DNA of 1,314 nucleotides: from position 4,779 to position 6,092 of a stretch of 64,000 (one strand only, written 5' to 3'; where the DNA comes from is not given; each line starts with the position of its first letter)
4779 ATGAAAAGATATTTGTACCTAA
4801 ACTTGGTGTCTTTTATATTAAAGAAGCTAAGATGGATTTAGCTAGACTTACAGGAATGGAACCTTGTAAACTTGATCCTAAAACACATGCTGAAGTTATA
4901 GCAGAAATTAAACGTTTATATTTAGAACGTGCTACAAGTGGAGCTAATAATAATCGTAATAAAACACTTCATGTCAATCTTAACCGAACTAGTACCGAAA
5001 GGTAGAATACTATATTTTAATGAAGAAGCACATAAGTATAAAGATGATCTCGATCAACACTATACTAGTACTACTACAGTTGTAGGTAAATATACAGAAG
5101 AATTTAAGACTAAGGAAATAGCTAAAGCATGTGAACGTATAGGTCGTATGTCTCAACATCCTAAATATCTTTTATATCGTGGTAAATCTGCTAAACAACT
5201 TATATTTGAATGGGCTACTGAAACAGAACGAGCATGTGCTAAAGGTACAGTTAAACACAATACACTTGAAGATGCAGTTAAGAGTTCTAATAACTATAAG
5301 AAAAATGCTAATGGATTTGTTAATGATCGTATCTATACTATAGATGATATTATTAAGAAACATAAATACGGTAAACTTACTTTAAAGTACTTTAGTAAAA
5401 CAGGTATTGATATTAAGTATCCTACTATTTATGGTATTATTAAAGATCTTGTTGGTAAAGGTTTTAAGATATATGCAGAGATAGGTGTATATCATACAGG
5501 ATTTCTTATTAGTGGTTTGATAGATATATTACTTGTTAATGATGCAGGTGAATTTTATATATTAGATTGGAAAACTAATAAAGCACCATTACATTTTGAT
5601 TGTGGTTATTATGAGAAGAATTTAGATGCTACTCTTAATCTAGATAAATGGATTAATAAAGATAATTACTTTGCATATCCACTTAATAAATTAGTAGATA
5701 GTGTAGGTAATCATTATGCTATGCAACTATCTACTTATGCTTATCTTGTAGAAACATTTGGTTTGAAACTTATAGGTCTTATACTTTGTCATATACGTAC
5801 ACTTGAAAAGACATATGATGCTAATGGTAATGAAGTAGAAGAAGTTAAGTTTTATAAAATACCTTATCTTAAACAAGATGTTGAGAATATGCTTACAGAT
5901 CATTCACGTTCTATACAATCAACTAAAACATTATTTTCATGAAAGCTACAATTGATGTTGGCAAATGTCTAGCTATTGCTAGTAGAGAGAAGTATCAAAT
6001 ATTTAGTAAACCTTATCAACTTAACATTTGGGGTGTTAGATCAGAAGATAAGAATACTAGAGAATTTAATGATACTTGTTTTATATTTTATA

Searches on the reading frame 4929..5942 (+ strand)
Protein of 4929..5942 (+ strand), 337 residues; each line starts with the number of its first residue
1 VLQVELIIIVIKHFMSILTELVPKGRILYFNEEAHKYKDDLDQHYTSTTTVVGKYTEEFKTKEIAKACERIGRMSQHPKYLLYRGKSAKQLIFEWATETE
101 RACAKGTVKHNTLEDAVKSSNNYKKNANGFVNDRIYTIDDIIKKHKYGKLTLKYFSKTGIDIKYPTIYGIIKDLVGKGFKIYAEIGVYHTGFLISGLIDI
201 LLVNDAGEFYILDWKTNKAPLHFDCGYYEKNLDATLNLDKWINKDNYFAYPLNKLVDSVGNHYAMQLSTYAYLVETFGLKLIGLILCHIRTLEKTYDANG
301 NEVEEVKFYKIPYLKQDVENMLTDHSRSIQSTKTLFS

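Call 23: search_protein_families(library=phrogs, proteins=[window:4929-5942:+], max_evalue=0.001)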
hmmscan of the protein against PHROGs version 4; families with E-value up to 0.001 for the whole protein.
window:4929-5942:+ (337 aa): 1 family
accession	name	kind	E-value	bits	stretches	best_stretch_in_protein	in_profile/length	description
phrog_298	-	DNA, RNA and nucleotide metabolism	8.3e-20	72.3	1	23-296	44-234/293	exonuclease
